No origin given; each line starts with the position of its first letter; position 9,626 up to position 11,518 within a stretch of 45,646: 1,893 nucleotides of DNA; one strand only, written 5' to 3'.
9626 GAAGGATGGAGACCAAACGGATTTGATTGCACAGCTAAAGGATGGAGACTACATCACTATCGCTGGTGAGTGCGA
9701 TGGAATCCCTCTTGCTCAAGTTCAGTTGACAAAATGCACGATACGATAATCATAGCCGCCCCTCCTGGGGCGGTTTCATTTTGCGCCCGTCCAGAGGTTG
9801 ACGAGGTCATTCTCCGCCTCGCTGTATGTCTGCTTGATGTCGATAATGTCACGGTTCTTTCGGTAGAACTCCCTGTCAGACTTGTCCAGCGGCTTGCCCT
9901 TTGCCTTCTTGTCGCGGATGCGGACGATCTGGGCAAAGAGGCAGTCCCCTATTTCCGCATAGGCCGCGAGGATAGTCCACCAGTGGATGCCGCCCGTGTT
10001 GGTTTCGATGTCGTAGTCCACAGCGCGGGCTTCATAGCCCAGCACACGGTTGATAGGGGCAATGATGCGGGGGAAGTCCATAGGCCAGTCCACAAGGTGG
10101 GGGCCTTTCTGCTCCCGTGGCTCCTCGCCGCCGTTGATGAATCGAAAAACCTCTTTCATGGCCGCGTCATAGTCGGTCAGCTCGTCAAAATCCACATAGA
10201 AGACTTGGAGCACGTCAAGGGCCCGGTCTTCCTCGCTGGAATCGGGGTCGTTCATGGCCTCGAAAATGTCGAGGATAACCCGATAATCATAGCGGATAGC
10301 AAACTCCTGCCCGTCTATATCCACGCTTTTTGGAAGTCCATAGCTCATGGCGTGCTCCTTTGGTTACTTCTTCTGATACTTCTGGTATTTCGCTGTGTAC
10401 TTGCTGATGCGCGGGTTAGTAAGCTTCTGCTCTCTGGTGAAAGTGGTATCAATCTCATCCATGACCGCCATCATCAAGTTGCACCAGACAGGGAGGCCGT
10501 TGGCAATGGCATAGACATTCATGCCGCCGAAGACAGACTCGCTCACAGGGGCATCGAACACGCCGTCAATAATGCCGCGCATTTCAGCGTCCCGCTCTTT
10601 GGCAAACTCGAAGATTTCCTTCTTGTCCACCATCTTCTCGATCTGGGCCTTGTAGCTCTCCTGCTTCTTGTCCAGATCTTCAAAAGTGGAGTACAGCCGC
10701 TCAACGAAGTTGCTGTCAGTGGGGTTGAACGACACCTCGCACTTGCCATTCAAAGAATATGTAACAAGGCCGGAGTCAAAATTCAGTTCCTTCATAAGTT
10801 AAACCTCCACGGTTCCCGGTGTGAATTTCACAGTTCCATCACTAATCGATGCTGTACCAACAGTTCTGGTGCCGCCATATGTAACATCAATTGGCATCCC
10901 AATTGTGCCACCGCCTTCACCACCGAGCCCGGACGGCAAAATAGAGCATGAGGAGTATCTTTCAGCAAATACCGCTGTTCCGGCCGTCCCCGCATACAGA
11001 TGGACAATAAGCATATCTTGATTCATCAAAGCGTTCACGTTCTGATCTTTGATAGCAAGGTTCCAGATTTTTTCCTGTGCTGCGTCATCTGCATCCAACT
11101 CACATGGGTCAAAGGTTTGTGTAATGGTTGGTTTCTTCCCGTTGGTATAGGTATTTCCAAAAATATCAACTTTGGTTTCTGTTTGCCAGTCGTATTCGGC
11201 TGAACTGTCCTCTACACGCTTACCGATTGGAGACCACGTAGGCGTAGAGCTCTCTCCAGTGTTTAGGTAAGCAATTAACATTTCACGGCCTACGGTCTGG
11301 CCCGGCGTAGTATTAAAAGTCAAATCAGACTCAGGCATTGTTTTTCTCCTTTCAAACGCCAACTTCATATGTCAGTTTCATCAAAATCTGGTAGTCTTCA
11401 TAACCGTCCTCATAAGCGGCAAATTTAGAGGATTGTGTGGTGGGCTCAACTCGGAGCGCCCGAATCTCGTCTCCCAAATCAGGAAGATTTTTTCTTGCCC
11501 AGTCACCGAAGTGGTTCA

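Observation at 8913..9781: Antisense membrane-protein moron inserted between the tape measure and its chaperone genes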

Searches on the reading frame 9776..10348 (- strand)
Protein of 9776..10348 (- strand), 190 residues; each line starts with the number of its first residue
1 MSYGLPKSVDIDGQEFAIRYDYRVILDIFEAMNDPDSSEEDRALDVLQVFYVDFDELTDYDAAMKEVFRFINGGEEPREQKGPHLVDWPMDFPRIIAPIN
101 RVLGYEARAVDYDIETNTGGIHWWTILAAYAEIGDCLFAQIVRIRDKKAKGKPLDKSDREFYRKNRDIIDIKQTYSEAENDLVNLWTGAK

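Call 4: search_protein_families(library=pfam, proteins=[window:9776-10348:-], max_evalue=0.1)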
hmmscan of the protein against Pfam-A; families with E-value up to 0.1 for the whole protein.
window:9776-10348:- (190 aa): 1 family
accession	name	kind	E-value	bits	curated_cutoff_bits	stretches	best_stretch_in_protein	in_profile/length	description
PF06854.16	Phage_Gp15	-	3.9e-15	56.7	23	1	5-169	5-168/170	Bacteriophage Gp15 protein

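Call 5: search_protein_families(library=phrogs, proteins=[window:9776-10348:-], max_evalue=0.01)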
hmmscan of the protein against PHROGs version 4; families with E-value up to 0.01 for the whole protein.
window:9776-10348:- (190 aa): 1 family
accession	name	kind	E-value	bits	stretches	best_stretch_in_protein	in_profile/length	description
phrog_706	-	unknown function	2.1e-27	97.1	1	3-181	6-192/201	-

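Call 17: find_related_loci(query=window:9776-10348:-, collection=genome_contigs, flank=6000)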
Query window:9776-10348:- (190 aa) in genome_contigs; peptide patterns used: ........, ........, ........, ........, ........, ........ (x = any residue, [..] = any of these).
95 stretches matched a pattern; 1 encode a relative of the query (tblastn E <= 1e-3); 1 distinct loci.
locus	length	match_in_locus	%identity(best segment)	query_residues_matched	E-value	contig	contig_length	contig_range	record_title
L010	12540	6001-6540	52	5-190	6e-60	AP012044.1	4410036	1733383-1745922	Oscillibacter valericigenes Sjm18-20 DNA, complete genome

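Call 19: find_related_loci(query=window:9776-10348:-, collection=viral_contigs, flank=6000)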
Query window:9776-10348:- (190 aa) in viral_contigs; peptide patterns used: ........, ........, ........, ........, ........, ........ (x = any residue, [..] = any of these).
102 stretches matched a pattern; 88 encode a relative of the query (tblastn E <= 1e-3); the best 80 are kept; 79 distinct loci.
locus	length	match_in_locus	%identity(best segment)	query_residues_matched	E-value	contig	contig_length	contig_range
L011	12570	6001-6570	99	1-190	6e-127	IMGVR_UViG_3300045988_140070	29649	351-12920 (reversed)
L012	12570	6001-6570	99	1-190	6e-127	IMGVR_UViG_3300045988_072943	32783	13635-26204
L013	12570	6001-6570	99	1-190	6e-127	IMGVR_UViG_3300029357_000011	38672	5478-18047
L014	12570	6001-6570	99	1-190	3e-126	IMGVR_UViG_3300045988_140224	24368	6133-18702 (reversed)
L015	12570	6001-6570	99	1-190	2e-126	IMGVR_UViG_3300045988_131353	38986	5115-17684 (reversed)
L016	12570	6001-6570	99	1-190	2e-126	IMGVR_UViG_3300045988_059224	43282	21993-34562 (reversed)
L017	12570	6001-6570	98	1-190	1e-125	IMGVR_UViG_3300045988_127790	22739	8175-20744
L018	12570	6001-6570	98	1-190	1e-125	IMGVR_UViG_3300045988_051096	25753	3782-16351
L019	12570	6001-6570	98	1-190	1e-125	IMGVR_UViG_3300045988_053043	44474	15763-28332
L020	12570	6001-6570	98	1-190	1e-125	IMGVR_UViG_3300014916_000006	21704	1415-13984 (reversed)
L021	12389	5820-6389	98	1-190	1e-125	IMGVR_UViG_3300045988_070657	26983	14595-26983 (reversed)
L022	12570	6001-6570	98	1-190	1e-125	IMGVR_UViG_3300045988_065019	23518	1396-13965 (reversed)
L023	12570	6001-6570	98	1-190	1e-125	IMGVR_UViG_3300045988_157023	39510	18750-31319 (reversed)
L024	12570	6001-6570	98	1-190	1e-125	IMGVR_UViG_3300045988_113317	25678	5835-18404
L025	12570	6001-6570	98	1-190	1e-125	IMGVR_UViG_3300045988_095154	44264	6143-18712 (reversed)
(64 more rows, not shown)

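Call 24: search_protein_families(library=pfam, proteins=[L010:6585-7052:-], max_evalue=1)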
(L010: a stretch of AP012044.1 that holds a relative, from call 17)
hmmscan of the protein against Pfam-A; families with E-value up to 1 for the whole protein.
L010:6585-7052:- (155 aa): 2 families
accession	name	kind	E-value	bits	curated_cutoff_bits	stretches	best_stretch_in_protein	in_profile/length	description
PF12679.13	ABC2_membrane_2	-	0.03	14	27.2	1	14-71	14-71/283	ABC-2 family transporter protein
PF20520.3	Ac45-VOA1_TM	-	0.74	10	25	0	19-35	14-30/39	V0 complex accessory subunit Ac45/VOA1 transmembrane domain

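Call 45: search_protein_families(library=padloc, proteins=[L010:6585-7052:-], max_evalue=0.1)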
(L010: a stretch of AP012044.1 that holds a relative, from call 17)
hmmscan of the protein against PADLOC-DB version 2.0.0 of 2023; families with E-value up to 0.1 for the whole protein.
L010:6585-7052:- (155 aa): 0 families

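Call 46: search_protein_families(library=phrogs, proteins=[L010:6585-7052:-], max_evalue=0.01)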
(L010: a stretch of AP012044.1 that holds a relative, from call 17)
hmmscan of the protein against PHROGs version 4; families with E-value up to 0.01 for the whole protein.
L010:6585-7052:- (155 aa): 4 families
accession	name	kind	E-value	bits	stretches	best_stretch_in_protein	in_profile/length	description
phrog_9170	-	unknown function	0.00043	21.1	1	16-52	3-37/159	-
phrog_32160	-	unknown function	0.002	19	1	60-154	34-125/216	-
phrog_542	-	unknown function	0.0039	18.8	0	15-90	3-64/97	-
phrog_3727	-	unknown function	0.0073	17.1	1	18-72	5-61/209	-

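Call 67: find_related_loci(query=A4, collection=metagenome_contigs, flank=7000)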
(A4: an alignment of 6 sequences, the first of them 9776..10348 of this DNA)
Query A4 (190 aa) in metagenome_contigs; peptide patterns used: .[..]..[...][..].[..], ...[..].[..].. (x = any residue, [..] = any of these).
600 stretches matched a pattern (row limit reached: there are more); 397 encode a relative of the query (tblastn E <= 1e-3); the best 80 are kept; 80 distinct loci.
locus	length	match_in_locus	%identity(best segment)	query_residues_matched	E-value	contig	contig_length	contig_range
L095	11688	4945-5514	99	1-190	5e-127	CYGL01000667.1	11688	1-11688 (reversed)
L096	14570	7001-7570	100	1-190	3e-127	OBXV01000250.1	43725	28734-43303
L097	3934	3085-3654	99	1-190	2e-129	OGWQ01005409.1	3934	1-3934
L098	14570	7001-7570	99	1-190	5e-127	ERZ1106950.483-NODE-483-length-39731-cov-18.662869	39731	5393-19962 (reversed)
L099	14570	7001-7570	99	1-190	7e-127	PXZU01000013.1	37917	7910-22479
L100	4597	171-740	98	1-190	2e-127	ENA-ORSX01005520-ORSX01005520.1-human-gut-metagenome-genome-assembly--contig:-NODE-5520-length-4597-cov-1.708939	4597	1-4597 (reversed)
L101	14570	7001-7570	99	1-190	2e-126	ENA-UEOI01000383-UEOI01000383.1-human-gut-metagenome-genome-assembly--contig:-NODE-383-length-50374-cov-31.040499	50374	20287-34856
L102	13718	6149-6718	98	1-190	9e-126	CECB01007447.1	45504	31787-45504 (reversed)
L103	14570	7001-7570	98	1-190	9e-126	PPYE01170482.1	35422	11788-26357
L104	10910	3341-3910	98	1-190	9e-126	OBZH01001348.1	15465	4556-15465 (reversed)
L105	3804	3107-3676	98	1-190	3e-128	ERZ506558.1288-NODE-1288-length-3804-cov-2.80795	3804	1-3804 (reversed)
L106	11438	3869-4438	98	1-190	3e-125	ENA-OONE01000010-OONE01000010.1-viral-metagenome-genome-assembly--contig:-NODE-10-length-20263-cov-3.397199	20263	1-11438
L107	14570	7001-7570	98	1-190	3e-125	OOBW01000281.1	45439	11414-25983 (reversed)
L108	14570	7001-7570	97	1-190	8e-125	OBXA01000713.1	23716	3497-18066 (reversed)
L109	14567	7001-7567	98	1-189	1e-124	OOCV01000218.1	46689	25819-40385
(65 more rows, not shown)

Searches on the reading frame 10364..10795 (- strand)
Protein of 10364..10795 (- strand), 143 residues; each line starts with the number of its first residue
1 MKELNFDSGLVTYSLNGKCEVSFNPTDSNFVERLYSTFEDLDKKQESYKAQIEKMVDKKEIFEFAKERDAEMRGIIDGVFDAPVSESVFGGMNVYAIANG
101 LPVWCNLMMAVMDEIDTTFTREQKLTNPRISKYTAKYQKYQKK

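Call 4: search_protein_families(library=pfam, proteins=[window:10364-10795:-], max_evalue=0.1)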
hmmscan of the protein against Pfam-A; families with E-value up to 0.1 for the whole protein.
window:10364-10795:- (143 aa): 2 families
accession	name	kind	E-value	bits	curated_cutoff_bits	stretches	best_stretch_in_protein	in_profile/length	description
PF04977.20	DivIC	-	0.086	13.1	28.9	0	32-68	27-64/80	Septum formation initiator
PF23438.1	DUF7123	-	0.09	13.4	27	0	65-85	36-56/70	Domain of unknown function (DUF7123)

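Call 5: search_protein_families(library=phrogs, proteins=[window:10364-10795:-], max_evalue=0.01)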
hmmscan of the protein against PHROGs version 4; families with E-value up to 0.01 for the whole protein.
window:10364-10795:- (143 aa): 2 families
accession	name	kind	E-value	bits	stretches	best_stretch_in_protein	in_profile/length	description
phrog_11299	-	unknown function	1.8e-24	87.6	1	1-141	1-144/152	-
phrog_4450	-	unknown function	0.0063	17.7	0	38-139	13-111/120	-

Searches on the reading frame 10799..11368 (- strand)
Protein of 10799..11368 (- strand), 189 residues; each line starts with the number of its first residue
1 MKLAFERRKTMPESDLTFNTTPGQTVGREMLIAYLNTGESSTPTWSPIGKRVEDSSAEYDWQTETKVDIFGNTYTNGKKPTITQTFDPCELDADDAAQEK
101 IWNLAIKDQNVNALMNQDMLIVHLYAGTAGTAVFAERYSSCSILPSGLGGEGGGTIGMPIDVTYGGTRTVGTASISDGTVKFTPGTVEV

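Call 4: search_protein_families(library=pfam, proteins=[window:10799-11368:-], max_evalue=0.1)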
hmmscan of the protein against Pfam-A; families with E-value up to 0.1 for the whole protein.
window:10799-11368:- (189 aa): 0 families

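Call 5: search_protein_families(library=phrogs, proteins=[window:10799-11368:-], max_evalue=0.01)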
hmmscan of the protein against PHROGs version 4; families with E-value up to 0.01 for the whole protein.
window:10799-11368:- (189 aa): 1 family
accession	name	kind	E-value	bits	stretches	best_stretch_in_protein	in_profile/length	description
phrog_3099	-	unknown function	5.3e-30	105.7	1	22-186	4-167/171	-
